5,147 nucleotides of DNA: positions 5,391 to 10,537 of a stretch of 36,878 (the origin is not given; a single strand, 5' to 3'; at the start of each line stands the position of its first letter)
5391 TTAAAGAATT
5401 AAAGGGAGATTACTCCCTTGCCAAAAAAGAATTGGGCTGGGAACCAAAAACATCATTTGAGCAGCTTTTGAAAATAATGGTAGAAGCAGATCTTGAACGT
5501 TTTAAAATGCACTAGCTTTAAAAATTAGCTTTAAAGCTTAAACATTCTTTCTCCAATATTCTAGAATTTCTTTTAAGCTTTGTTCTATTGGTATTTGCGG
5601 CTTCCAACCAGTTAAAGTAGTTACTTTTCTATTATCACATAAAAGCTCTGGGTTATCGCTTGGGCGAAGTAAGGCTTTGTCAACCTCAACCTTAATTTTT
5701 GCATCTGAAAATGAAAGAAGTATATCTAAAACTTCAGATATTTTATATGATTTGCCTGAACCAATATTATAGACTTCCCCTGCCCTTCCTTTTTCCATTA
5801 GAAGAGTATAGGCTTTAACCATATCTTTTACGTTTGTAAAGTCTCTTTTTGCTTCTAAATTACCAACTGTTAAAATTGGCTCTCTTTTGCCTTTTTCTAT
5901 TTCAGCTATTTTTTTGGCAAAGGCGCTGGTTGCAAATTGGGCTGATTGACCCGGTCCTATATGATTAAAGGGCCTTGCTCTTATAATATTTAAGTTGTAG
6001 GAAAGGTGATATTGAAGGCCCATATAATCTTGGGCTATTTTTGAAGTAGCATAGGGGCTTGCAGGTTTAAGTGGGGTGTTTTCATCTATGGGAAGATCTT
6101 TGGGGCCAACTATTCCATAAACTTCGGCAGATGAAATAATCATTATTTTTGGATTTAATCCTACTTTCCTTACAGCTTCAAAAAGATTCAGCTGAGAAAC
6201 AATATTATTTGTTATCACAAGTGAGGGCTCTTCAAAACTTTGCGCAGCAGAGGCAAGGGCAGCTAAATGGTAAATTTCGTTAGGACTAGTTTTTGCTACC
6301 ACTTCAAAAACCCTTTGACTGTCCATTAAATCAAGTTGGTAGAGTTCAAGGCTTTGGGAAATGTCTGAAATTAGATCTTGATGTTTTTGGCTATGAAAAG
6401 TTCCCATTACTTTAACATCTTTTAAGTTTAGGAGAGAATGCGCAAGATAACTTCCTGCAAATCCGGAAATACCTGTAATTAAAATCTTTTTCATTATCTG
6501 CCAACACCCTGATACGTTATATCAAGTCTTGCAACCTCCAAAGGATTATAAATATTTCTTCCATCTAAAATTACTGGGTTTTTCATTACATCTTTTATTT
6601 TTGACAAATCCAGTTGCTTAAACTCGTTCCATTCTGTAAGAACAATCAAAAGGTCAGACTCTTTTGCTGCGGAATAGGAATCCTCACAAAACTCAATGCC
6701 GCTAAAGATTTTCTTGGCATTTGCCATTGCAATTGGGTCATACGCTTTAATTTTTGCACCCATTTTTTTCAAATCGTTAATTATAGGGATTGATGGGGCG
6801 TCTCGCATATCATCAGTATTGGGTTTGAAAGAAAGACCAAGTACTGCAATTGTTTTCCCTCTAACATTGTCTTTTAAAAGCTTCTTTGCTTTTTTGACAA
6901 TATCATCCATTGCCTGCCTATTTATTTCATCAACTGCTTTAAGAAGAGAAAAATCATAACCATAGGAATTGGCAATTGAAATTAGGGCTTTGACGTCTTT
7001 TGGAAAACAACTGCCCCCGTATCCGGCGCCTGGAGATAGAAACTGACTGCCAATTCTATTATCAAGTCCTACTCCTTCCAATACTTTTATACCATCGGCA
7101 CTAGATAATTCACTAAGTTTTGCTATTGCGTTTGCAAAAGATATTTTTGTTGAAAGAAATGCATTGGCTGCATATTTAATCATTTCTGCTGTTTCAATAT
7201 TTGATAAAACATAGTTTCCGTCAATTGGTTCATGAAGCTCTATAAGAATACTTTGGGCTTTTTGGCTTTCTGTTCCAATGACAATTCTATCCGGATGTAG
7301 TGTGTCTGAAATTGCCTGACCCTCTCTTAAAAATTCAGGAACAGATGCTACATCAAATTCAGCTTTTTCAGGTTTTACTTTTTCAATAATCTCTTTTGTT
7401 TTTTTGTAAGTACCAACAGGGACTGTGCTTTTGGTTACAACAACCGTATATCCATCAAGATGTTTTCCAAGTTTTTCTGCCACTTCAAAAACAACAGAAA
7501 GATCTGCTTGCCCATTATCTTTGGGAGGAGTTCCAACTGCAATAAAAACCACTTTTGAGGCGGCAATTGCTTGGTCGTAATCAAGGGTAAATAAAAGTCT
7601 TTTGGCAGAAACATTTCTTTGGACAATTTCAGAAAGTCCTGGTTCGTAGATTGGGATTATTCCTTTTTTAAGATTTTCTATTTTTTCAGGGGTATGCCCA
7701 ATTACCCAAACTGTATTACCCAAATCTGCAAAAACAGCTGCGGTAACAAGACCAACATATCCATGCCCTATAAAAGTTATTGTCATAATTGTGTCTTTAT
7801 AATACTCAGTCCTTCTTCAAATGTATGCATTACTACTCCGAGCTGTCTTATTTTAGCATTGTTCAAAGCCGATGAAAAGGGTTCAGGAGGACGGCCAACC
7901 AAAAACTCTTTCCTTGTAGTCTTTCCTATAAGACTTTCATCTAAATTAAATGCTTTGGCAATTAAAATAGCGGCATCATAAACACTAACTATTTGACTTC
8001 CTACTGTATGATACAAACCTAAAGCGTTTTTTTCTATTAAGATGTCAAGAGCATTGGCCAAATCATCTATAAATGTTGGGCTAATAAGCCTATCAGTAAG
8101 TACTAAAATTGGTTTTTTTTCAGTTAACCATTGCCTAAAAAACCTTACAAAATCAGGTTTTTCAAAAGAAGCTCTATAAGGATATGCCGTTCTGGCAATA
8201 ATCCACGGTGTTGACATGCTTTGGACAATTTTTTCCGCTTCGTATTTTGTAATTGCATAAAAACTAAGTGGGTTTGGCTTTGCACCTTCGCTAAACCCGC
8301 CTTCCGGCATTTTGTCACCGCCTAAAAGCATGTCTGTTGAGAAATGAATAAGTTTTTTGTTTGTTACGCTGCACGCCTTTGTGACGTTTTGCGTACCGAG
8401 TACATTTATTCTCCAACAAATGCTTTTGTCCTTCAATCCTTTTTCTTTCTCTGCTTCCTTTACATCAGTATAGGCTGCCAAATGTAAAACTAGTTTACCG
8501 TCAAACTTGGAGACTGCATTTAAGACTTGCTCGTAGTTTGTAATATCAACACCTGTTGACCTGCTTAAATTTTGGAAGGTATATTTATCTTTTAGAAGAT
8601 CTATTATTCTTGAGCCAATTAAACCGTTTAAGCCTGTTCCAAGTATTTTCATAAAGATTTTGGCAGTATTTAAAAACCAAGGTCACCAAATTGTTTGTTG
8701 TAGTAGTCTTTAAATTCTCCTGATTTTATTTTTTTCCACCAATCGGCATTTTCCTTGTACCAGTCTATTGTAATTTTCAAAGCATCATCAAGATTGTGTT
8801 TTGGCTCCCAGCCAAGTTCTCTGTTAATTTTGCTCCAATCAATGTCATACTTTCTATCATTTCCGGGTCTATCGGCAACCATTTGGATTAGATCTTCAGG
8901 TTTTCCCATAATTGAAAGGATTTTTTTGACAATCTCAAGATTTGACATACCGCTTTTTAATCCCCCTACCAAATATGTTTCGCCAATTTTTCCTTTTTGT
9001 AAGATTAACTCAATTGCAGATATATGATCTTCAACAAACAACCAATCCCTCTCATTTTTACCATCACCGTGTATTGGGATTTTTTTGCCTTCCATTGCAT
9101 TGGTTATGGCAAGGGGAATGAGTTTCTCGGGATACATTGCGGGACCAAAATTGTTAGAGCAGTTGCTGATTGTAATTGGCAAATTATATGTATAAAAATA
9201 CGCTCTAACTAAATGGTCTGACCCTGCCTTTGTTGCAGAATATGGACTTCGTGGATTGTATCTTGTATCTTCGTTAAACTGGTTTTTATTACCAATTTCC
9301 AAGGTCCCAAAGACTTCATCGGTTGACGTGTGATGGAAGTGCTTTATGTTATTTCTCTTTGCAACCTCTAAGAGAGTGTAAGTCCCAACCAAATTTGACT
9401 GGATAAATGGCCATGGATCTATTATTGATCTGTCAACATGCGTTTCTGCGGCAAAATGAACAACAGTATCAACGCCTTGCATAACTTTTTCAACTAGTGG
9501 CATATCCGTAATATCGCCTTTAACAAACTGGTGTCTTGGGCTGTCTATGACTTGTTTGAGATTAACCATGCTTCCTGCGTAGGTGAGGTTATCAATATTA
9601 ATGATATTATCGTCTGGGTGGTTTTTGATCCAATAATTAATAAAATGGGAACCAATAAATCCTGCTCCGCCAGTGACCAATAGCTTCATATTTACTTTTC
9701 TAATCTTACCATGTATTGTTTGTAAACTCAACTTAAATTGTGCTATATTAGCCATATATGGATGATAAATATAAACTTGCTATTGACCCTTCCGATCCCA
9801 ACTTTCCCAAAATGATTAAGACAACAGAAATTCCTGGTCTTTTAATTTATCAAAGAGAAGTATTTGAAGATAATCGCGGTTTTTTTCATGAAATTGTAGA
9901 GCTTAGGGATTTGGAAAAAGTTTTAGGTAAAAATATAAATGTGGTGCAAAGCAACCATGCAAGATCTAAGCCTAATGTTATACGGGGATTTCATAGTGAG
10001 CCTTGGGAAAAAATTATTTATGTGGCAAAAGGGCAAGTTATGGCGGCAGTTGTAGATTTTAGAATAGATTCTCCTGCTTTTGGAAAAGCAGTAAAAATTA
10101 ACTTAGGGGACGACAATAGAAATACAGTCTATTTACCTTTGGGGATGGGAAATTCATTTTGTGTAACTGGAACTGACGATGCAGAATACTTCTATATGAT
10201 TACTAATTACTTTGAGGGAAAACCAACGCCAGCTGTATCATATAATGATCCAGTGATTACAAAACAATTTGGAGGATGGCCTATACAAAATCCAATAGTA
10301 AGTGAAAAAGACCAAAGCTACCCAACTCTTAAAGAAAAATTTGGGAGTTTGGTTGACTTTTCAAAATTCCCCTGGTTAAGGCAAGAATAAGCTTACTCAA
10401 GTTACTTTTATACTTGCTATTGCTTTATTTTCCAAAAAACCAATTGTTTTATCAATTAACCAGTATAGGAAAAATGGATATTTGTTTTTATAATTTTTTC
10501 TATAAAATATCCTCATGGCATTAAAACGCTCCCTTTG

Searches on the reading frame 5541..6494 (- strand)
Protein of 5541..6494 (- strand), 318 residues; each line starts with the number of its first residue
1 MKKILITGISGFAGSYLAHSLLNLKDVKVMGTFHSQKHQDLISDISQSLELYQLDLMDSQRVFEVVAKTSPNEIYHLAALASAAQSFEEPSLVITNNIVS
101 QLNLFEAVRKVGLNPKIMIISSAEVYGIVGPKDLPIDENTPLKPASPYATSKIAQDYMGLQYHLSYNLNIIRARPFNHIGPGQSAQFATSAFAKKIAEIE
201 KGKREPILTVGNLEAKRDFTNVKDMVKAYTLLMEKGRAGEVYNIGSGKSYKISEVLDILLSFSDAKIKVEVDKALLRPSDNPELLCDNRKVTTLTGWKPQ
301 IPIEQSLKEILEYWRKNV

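Call 57: search_protein_families(library=pfam, proteins=[window:5541-6494:-], max_evalue=0.00001)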
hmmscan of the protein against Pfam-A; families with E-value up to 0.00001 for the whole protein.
window:5541-6494:- (318 aa): 5 families
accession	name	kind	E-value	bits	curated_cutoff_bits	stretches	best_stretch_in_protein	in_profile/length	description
PF16363.11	GDP_Man_Dehyd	-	9.1e-76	255.9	27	1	5-309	1-331/332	GDP-mannose 4,6 dehydratase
PF01370.27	Epimerase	-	5.2e-59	200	20.9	1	4-245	1-240/240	NAD dependent epimerase/dehydratase family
PF02719.21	Polysacc_synt_2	-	9.2e-10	38.6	20.2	1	4-119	1-126/293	Polysaccharide biosynthesis protein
PF04321.23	RmlD_sub_bind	-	5e-08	32.8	27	1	3-156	2-133/287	RmlD substrate binding domain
PF01073.25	3Beta_HSD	-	2e-07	30.8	22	1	5-153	1-151/280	3-beta hydroxysteroid dehydrogenase/isomerase family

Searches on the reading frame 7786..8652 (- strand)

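Call 57: search_protein_families(library=pfam, proteins=[window:7786-8652:-], max_evalue=0.00001)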
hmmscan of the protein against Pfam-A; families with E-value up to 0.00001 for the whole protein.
window:7786-8652:- (289 aa): 6 families
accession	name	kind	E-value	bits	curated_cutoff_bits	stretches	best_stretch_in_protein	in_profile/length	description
PF04321.23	RmlD_sub_bind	-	9.7e-50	169.7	27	1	1-283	1-279/287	RmlD substrate binding domain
PF01370.27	Epimerase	-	3.4e-18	66.4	20.9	1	6-209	4-228/240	NAD dependent epimerase/dehydratase family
PF16363.11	GDP_Man_Dehyd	-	2.8e-10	40.6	27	1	31-147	55-168/332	GDP-mannose 4,6 dehydratase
PF01073.25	3Beta_HSD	-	1.5e-09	37.7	22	1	20-144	32-158/280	3-beta hydroxysteroid dehydrogenase/isomerase family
PF02719.21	Polysacc_synt_2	-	3.6e-07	30.1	20.2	1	35-107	61-129/293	Polysaccharide biosynthesis protein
PF07993.18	NAD_binding_4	-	7.5e-07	29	20.1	1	54-156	91-205/258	Male sterility protein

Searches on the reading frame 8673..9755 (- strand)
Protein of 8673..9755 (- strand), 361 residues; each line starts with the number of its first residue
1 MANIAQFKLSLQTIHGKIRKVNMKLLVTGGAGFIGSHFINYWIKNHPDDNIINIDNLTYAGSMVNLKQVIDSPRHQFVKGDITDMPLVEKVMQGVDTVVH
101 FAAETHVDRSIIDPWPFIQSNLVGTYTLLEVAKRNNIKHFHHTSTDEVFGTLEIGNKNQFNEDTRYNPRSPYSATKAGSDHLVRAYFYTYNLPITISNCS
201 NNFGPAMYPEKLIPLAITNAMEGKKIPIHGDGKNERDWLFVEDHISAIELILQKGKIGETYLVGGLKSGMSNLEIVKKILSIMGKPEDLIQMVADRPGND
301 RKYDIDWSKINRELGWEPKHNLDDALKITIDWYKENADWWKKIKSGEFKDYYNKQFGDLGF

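Call 57: search_protein_families(library=pfam, proteins=[window:8673-9755:-], max_evalue=0.00001)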
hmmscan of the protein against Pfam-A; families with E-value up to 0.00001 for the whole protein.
window:8673-9755:- (361 aa): 7 families
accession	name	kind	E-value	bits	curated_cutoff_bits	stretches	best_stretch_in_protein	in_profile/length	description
PF16363.11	GDP_Man_Dehyd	-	1.5e-76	258.5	27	1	26-327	1-330/332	GDP-mannose 4,6 dehydratase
PF01370.27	Epimerase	-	1.1e-61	208.8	20.9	1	26-264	2-240/240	NAD dependent epimerase/dehydratase family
PF01073.25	3Beta_HSD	-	3.5e-19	69.4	22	1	26-243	1-220/280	3-beta hydroxysteroid dehydrogenase/isomerase family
PF02719.21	Polysacc_synt_2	-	1.9e-16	60.5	20.2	1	25-148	1-131/293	Polysaccharide biosynthesis protein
PF07993.18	NAD_binding_4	-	1.8e-15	57.2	20.1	1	27-201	1-206/258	Male sterility protein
PF04321.23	RmlD_sub_bind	-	3.6e-11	43.1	27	1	23-188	1-141/287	RmlD substrate binding domain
PF13460.12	NAD_binding_10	-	7.2e-07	29.7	27.2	1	65-185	31-133/184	NAD(P)H-binding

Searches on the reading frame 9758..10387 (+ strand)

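Call 57: search_protein_families(library=pfam, proteins=[window:9758-10387:+], max_evalue=0.00001)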
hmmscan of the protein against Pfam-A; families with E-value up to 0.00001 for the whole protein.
window:9758-10387:+ (210 aa): 1 family
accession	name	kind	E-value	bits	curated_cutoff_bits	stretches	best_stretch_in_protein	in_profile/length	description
PF00908.23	dTDP_sugar_isom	-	2.6e-40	138.3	27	1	23-193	2-168/168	dTDP-4-dehydrorhamnose 3,5-epimerase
